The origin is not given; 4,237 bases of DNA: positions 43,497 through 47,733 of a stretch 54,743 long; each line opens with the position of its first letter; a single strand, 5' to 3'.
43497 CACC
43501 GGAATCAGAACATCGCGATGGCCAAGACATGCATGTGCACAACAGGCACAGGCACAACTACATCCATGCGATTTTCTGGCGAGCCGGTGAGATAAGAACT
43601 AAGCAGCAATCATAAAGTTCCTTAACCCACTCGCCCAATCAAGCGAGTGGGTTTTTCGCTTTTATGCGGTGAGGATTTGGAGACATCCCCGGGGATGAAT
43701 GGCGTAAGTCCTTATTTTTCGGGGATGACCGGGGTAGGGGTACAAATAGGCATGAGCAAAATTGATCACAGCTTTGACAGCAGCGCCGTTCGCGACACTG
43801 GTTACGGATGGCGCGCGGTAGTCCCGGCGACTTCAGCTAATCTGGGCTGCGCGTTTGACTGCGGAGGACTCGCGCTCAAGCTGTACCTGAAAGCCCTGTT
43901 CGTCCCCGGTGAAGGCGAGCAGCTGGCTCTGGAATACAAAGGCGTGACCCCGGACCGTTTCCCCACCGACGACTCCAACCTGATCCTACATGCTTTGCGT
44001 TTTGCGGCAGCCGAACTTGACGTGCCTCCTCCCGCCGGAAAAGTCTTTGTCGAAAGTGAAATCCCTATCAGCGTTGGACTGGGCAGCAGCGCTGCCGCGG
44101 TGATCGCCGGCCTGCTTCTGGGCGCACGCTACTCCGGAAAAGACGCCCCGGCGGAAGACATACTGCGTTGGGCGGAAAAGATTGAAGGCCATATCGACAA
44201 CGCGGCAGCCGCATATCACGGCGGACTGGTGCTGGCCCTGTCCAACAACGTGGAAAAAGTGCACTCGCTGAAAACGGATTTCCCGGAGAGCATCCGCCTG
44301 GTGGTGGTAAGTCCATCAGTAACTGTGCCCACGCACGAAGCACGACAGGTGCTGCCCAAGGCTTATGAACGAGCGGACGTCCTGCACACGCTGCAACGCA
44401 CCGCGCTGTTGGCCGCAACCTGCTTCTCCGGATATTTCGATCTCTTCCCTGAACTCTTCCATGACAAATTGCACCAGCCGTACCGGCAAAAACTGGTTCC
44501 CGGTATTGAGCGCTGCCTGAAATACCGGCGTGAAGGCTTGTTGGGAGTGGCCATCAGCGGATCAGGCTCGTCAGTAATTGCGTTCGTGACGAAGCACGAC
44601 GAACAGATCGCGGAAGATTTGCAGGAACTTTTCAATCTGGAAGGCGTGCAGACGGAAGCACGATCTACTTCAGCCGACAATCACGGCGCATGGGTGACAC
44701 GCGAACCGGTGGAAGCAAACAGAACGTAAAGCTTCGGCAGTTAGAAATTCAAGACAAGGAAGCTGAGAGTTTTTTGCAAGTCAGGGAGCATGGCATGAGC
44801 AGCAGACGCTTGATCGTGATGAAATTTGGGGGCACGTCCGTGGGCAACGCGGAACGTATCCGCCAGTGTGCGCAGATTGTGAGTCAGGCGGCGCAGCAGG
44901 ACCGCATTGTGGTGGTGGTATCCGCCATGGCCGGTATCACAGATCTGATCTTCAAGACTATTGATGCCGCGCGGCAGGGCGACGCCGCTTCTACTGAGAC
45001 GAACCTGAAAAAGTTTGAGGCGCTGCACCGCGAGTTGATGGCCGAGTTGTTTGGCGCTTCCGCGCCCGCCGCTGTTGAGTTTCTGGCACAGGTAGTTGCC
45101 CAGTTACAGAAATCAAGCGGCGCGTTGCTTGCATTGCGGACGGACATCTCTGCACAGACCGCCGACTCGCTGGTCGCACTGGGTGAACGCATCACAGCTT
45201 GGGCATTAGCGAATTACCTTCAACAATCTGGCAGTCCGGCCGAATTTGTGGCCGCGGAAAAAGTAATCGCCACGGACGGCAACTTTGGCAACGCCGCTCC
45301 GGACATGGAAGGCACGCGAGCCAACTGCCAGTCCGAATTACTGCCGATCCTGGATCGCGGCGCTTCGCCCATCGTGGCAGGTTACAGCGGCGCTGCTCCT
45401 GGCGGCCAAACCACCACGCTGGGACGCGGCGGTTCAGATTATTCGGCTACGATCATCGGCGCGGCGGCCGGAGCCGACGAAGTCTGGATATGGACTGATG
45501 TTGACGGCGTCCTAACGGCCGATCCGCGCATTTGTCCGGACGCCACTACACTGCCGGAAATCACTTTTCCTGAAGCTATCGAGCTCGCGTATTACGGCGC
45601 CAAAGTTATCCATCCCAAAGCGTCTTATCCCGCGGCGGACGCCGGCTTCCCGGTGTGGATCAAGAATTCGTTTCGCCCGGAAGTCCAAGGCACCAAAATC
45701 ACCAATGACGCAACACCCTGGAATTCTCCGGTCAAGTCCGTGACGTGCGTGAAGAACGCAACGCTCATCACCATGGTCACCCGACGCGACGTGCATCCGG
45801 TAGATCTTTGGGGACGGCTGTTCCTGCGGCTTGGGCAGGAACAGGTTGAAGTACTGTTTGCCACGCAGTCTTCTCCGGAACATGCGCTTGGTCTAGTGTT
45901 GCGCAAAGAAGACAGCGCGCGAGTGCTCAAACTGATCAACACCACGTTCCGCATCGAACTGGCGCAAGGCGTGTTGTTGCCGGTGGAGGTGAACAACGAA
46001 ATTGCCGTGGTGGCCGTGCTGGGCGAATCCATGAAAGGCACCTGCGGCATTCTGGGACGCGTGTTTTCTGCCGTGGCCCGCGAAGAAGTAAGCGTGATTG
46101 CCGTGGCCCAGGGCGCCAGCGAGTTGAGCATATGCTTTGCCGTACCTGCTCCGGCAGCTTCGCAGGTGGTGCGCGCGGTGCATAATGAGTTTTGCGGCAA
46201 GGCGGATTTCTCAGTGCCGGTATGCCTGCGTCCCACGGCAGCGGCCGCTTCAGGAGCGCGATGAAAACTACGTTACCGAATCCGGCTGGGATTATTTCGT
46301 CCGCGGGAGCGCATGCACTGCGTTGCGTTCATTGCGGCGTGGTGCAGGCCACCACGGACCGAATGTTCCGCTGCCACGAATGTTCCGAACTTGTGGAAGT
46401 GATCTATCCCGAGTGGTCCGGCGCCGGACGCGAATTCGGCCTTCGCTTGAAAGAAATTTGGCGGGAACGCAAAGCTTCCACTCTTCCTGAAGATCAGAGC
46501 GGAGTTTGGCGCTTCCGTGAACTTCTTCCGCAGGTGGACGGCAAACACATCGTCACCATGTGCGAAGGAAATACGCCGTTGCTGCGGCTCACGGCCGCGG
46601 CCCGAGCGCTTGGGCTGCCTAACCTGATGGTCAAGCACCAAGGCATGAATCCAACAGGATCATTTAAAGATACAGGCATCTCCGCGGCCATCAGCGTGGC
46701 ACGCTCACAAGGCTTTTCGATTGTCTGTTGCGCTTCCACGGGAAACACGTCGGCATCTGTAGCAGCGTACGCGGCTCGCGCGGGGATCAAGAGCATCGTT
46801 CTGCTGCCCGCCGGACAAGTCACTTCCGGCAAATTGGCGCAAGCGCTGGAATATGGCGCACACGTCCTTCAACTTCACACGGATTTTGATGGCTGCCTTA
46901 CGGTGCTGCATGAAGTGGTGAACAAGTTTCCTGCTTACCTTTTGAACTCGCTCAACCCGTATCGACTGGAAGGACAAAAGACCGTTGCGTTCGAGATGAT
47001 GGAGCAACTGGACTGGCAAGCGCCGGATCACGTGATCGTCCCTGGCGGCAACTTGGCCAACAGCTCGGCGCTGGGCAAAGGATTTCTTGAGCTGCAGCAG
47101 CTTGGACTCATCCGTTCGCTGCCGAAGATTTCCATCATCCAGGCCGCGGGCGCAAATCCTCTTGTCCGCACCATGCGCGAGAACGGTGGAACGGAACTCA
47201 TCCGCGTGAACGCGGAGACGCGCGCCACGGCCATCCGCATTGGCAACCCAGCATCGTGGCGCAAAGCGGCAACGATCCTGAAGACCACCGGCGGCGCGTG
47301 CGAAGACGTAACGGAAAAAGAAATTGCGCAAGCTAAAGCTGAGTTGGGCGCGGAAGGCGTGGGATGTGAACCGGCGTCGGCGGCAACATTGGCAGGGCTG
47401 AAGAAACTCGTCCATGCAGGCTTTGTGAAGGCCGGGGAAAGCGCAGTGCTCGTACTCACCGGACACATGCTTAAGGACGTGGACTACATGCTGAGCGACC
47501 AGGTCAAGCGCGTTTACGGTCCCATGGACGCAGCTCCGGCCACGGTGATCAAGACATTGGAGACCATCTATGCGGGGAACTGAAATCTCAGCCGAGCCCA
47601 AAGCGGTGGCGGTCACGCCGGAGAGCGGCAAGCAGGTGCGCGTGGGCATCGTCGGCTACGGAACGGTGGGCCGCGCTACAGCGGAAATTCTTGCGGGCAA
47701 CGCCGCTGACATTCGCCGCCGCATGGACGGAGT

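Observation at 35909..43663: Three attenuators share one design, including near-leaderless mini-ORFs and a common C-M-C core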

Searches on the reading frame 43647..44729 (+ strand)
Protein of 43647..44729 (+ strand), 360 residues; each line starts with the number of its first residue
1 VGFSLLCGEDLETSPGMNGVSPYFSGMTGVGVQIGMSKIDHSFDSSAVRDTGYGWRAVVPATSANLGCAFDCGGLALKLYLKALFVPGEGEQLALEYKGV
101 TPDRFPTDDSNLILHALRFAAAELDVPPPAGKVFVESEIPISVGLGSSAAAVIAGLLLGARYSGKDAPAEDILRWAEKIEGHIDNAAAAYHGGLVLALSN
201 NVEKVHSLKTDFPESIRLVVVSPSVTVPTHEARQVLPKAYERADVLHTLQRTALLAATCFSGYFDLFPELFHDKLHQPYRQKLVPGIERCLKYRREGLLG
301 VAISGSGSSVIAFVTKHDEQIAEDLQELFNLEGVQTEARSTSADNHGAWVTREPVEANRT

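Call 10: search_protein_families(library=pfam, proteins=[window:43647-44729:+])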
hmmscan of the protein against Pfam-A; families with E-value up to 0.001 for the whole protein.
window:43647-44729:+ (360 aa): 2 families
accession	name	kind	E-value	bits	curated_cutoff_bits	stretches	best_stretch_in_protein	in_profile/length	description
PF00288.32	GHMP_kinases_N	-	4.8e-16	59.2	22.3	1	111-193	1-87/87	GHMP kinases N terminal domain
PF08544.19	GHMP_kinases_C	-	4.9e-07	30.5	21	1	271-329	20-83/85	GHMP kinases C terminal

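Call 11: search_protein_families(library=ncbifam, proteins=[window:43647-44729:+])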
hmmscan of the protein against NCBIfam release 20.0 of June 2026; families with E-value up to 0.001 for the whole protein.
window:43647-44729:+ (360 aa): 7 families
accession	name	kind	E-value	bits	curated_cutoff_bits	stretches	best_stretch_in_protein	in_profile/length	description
TIGR00191.1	thrB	equivalog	2.4e-65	220.3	168.25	1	58-352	4-303/304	homoserine kinase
NF002288.1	PRK01212.1-4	equivalog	4.3e-43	147.5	194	1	57-349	2-302/303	homoserine kinase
TIGR01920.1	Shik_kin_archae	equivalog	8.2e-12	45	126.85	1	131-233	70-177/266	shikimate kinase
NF002870.0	PRK03188.1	equivalog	2.5e-11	42.8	286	1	89-353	53-307/310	4-(cytidine 5'-diphospho)-2-C-methyl-D-erythritol kinase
TIGR00549.1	mevalon_kin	equivalog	4.6e-11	42.7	163.05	1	112-231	65-184/276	mevalonate kinase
NF011202.0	PRK14608.1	equivalog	2.3e-07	30.4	204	1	90-319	53-270/294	4-(cytidine 5'-diphospho)-2-C-methyl-D-erythritol kinase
NF003036.0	PRK03926.1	equivalog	2.8e-05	23.4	403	1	132-190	77-135/302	mevalonate kinase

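Call 62: find_homologous_proteins(query=window:43752-44729:+, max_evalue=1e-30)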
Query window:43752-44729:+ (325 aa): 4084 proteins with E <= 1e-30 among 8000 candidates; the best 120 are listed.
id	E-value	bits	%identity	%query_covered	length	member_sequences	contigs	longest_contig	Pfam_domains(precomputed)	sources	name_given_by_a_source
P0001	2.6e-207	705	98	100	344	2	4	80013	PF00288.33,PF08544.19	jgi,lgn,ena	jgi:homoserine kinase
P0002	5.4e-181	619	88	95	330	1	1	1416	PF00288.33,PF08544.19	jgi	jgi:homoserine kinase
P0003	2.5e-178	610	89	94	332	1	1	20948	PF00288.33,PF08544.19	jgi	jgi:homoserine kinase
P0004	1.6e-177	607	85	98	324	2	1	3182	PF00288.33,PF08544.19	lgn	-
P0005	5.0e-172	589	85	96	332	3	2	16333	PF00288.33,PF08544.19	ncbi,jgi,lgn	jgi:homoserine kinase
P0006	1.0e-171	588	81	100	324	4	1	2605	PF00288.33,PF08544.19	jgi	jgi:homoserine kinase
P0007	8.7e-163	559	79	97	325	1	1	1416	PF00288.33,PF08544.19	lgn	-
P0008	1.5e-162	558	80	94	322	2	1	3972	PF00288.33,PF08544.19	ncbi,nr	ncbi:MAG TPA: homoserine kinase [Candidatus Limnocylindrales bacterium]|nr:homoserine kinase [Candid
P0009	1.3e-161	555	80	94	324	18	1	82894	PF00288.33,PF08544.19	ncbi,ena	-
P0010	2.3e-161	554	77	98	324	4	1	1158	PF00288.33,PF08544.19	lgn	-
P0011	3.2e-161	554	77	97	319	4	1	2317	PF00288.33,PF08544.19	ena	-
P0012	8.6e-161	552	80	93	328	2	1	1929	PF00288.33,PF08544.19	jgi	jgi:homoserine kinase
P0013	9.1e-161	552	78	95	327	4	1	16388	PF00288.33,PF08544.19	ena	-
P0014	1.5e-160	552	78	96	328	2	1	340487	PF00288.33,PF08544.19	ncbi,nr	ncbi:MAG TPA: homoserine kinase [Candidatus Angelobacter sp.]|nr:homoserine kinase [Candidatus Angel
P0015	2.4e-160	551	77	95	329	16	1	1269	PF00288.33,PF08544.19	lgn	-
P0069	5.5e-153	527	74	98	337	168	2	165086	PF00288.33,PF08544.19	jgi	jgi:homoserine kinase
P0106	1.9e-150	519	76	95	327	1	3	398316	PF00288.33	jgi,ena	jgi:homoserine kinase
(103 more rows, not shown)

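Call 63: find_encoding_contigs(protein=P0014, flank=10000, max_places=2)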
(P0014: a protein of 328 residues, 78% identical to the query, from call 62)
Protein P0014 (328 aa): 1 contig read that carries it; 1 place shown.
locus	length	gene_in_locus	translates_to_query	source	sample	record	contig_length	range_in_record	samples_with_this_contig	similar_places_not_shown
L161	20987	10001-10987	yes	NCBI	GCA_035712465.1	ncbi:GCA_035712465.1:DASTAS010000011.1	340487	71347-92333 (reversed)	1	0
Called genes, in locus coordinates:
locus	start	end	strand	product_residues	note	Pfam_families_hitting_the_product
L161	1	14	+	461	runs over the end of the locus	PF25917:BSH_RND, PF00364:Biotin_lipoyl (faint), PF25919:BSH_CusB (weak), PF25984:BSH_YknX (weak), PF25876:HH_MFP_RND (weak), PF25990:Beta-barrel_YknX, PF26002:Beta-barrel_AprE, PF25989:YknX_C (weak), +2 more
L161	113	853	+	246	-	PF00005:ABC_tran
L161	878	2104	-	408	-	PF00083:Sugar_tr, PF07690:MFS_1, PF03137:OATP (weak)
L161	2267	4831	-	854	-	PF12704:MacB_PCD, PF02687:FtsX, PF12704:MacB_PCD, PF02687:FtsX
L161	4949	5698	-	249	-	PF00512:HisKA (weak), PF02518:HATPase_c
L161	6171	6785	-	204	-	-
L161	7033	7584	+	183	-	PF00072:Response_reg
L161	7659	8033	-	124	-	-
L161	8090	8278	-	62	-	-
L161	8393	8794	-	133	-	-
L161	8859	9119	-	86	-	PF00076:RRM_1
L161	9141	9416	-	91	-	-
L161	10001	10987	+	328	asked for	PF00288:GHMP_kinases_N, PF08544:GHMP_kinases_C (weak)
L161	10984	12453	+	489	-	PF00696:AA_kinase, PF22468:ACT_9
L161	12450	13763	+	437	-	PF00291:PALP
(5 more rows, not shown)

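Call 64: find_encoding_contigs(protein=P0069, flank=10000, max_places=2)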
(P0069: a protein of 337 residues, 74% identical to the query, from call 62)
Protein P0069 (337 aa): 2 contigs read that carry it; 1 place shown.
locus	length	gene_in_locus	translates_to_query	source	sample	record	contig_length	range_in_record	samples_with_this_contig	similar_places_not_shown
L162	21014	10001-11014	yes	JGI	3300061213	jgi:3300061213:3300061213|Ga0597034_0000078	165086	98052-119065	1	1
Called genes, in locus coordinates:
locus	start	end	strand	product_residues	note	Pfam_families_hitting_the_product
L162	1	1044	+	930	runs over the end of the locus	PF12704:MacB_PCD, PF02687:FtsX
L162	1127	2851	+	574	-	-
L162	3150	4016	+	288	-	PF03807:F420_oxidored, PF14748:P5CR_dimer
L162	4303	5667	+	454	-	PF00291:PALP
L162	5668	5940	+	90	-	PF02597:ThiS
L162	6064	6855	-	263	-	PF00590:TP_methylase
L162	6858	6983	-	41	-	-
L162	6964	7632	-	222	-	PF13241:NAD_binding_7, PF14824:Sirohm_synth_M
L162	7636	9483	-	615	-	PF03460:NIR_SIR_ferr, PF01077:NIR_SIR, PF03460:NIR_SIR_ferr, PF01077:NIR_SIR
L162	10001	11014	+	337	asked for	PF00288:GHMP_kinases_N, PF08544:GHMP_kinases_C (weak)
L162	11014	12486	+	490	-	PF00696:AA_kinase, PF22468:ACT_9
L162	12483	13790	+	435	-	PF00291:PALP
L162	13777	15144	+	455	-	PF01408:GFO_IDH_MocA (faint), PF03447:NAD_binding_3, PF00742:Homoserine_dh, PF01842:ACT (weak), PF22629:ACT_AHAS_ss (weak)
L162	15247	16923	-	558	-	PF01019:G_glu_transpept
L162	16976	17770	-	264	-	-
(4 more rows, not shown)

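Call 65: find_encoding_contigs(protein=P0106, flank=10000, max_places=2)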
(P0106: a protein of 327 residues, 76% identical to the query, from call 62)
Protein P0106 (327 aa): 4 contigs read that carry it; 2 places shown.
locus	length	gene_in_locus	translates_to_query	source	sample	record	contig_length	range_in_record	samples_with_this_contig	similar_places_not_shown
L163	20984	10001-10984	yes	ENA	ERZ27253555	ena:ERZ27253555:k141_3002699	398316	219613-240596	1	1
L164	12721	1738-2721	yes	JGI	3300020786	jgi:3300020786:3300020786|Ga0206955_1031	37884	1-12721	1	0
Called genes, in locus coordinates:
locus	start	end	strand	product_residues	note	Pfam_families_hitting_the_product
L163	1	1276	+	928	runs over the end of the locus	PF12704:MacB_PCD, PF02687:FtsX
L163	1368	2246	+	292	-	PF03807:F420_oxidored, PF02153:PDH_N (weak), PF14748:P5CR_dimer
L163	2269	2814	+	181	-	-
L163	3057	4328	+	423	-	PF00291:PALP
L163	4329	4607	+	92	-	PF02597:ThiS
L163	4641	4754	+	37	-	-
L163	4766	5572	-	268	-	PF00590:TP_methylase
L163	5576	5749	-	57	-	-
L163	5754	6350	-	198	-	PF13241:NAD_binding_7, PF14824:Sirohm_synth_M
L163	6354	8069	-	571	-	PF03460:NIR_SIR_ferr, PF01077:NIR_SIR, PF03460:NIR_SIR_ferr, PF01077:NIR_SIR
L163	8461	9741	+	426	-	-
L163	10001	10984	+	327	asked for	PF00288:GHMP_kinases_N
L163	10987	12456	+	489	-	PF00696:AA_kinase, PF22468:ACT_9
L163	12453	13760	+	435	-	PF00291:PALP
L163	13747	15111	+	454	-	PF03447:NAD_binding_3, PF00742:Homoserine_dh, PF01842:ACT, PF22629:ACT_AHAS_ss (weak)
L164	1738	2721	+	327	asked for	PF00288:GHMP_kinases_N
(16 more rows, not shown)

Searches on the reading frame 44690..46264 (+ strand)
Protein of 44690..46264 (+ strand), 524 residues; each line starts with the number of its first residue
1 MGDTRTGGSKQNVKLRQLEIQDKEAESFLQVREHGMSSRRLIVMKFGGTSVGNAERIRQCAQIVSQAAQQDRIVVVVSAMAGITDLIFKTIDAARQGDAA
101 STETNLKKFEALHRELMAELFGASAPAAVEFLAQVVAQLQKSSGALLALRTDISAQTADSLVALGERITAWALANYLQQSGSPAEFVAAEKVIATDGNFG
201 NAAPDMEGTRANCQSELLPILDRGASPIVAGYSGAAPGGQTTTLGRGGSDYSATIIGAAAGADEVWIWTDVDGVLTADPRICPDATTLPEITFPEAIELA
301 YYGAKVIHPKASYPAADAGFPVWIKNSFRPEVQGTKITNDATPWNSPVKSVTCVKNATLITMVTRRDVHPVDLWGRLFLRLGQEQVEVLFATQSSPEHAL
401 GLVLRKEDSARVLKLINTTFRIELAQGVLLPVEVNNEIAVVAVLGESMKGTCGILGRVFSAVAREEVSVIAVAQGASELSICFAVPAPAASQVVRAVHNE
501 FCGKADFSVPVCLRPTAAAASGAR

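Call 10: search_protein_families(library=pfam, proteins=[window:44690-46264:+])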
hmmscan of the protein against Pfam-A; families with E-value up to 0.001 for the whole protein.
window:44690-46264:+ (524 aa): 3 families
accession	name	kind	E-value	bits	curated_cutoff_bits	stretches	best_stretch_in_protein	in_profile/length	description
PF00696.33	AA_kinase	-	7.1e-49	167.1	24.9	1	41-326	2-234/234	Amino acid kinase family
PF22468.2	ACT_9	-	1.4e-22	79.6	27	1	441-501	1-61/61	ACT domain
PF13840.12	ACT_7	-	0.00024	21.3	27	1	434-499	2-65/65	ACT domain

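Call 11: search_protein_families(library=ncbifam, proteins=[window:44690-46264:+])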
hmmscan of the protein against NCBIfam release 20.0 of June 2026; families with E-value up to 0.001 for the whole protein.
window:44690-46264:+ (524 aa): 27 families (the best 25 are shown)
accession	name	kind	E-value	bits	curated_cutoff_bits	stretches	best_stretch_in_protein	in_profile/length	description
NF004938.0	PRK06291.1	equivalog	2.3e-122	409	528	1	42-503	3-463/468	aspartate kinase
NF006959.0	PRK09436.1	equivalog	5e-119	398.6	726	1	43-503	3-461/819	bifunctional aspartate kinase/homoserine dehydrogenase I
TIGR00657.1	asp_kinases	subfamily_domain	2.2e-111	373.1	208.7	1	41-501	3-440/442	aspartate kinase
TIGR00656.1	asp_kin_monofn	equivalog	1.3e-105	353.7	402.25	1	40-502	2-405/407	aspartate kinase, monofunctional class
NF006570.0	PRK09084.1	equivalog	2.8e-105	353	455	1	40-502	3-449/452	lysine-sensitive aspartokinase 3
NF005154.0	PRK06635.1-2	equivalog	2.2e-66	224.9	376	2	133-503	38-404/407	aspartate kinase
NF006068.0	PRK08210.1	equivalog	4.4e-65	220.4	474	2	151-503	64-402/405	aspartate kinase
NF005155.0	PRK06635.1-4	equivalog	2.3e-64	217.9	346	2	138-501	42-401/407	aspartate kinase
NF006540.0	PRK09034.1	equivalog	2.5e-64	217.6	434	1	42-503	2-450/454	aspartate kinase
NF006515.0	PRK08961.1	equivalog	8.9e-62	209.2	802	1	36-506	4-464/861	bifunctional aspartate kinase/diaminopimelate decarboxylase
NF005159.0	PRK06635.2-3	equivalog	3.9e-58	197.4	379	2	149-474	58-380/406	aspartate kinase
NF007003.0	PRK09466.1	subfamily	6.6e-58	196.8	582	1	39-504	11-455/810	bifunctional aspartate kinase/homoserine dehydrogenase II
NF004579.0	PRK05925.1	equivalog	2e-57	195.2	665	1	42-503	4-434/440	aspartate kinase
NF005656.0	PRK07431.1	equivalog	5.3e-55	187.1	657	2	135-501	39-409/587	aspartate kinase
NF005156.0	PRK06635.1-5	equivalog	7.6e-51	173.1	594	2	134-505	38-404/411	aspartate kinase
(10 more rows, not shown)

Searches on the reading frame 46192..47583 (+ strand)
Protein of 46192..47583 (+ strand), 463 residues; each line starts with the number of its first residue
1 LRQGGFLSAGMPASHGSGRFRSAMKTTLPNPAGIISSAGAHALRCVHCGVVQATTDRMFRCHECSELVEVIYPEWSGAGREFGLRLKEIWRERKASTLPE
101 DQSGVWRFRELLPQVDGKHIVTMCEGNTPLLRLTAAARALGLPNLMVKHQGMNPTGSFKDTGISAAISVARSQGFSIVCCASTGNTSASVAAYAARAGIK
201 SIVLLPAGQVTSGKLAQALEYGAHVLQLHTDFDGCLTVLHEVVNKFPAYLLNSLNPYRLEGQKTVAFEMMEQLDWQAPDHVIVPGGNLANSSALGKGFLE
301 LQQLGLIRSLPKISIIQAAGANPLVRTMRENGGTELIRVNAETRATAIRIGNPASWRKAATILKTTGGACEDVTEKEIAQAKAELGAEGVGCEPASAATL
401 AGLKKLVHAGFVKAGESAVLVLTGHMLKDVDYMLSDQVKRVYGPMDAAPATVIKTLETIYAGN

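Call 10: search_protein_families(library=pfam, proteins=[window:46192-47583:+])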
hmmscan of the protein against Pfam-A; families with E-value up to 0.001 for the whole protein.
window:46192-47583:+ (463 aa): 1 family
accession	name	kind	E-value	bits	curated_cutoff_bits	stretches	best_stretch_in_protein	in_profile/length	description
PF00291.31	PALP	-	1.8e-63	215.1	35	1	122-424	2-295/295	Pyridoxal-phosphate dependent enzyme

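Call 11: search_protein_families(library=ncbifam, proteins=[window:46192-47583:+])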
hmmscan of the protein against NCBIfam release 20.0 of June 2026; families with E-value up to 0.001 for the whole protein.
window:46192-47583:+ (463 aa): 35 families (the best 25 are shown)
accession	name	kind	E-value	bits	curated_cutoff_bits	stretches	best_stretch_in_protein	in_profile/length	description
TIGR00260.1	thrC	equivalog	2.1e-84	283.6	167.1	1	105-431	1-340/340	threonine synthase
NF006050.0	PRK08197.1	equivalog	2.4e-69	234.1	303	1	86-433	39-388/406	threonine synthase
NF004170.0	PRK05638.1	equivalog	7.3e-65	219.2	421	1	43-433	2-360/442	threonine synthase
NF005035.0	PRK06450.1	equivalog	2.7e-41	141.5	301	1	44-428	5-336/338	threonine synthase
NF006205.0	PRK08329.1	equivalog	3.2e-39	134.9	358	1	122-428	59-345/347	threonine synthase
NF004996.0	PRK06381.1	equivalog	1.3e-34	119.7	266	1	126-425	14-317/319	threonine synthase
NF006390.0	PRK08639.1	equivalog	1.8e-15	56.8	421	1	127-424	25-312/418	threonine ammonia-lyase IlvA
TIGR03844.1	cysteate_syn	equivalog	1.3e-14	53.8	324.9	1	60-426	4-379/398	cysteate synthase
TIGR02079.1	THD1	equivalog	1.6e-14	53.6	440.55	1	127-408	16-291/410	threonine ammonia-lyase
TIGR01127.1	ilvA_1Cterm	equivalog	2.4e-14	53.1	378.75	1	144-424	16-283/380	threonine ammonia-lyase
NF006094.0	PRK08246.1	subfamily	5.5e-14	52.3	331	1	127-424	23-301/310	serine/threonine dehydratase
NF006455.0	PRK08813.1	equivalog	1.3e-13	51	489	1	145-294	50-198/374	threonine dehydratase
NF040741.1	ornith_OrtB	equivalog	8.1e-13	47.6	550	1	126-288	58-239/464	2-amino-4-oxopentanoate thiolase subunit OrtB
NF045641.2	BHydaspDhtseBhcB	equivalog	2.7e-12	46.5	550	1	128-289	21-182/312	beta-hydroxyaspartate dehydratase BhcB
NF006674.0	PRK09224.1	subfamily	7.7e-12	44.7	577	1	144-424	41-311/508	threonine ammonia-lyase IlvA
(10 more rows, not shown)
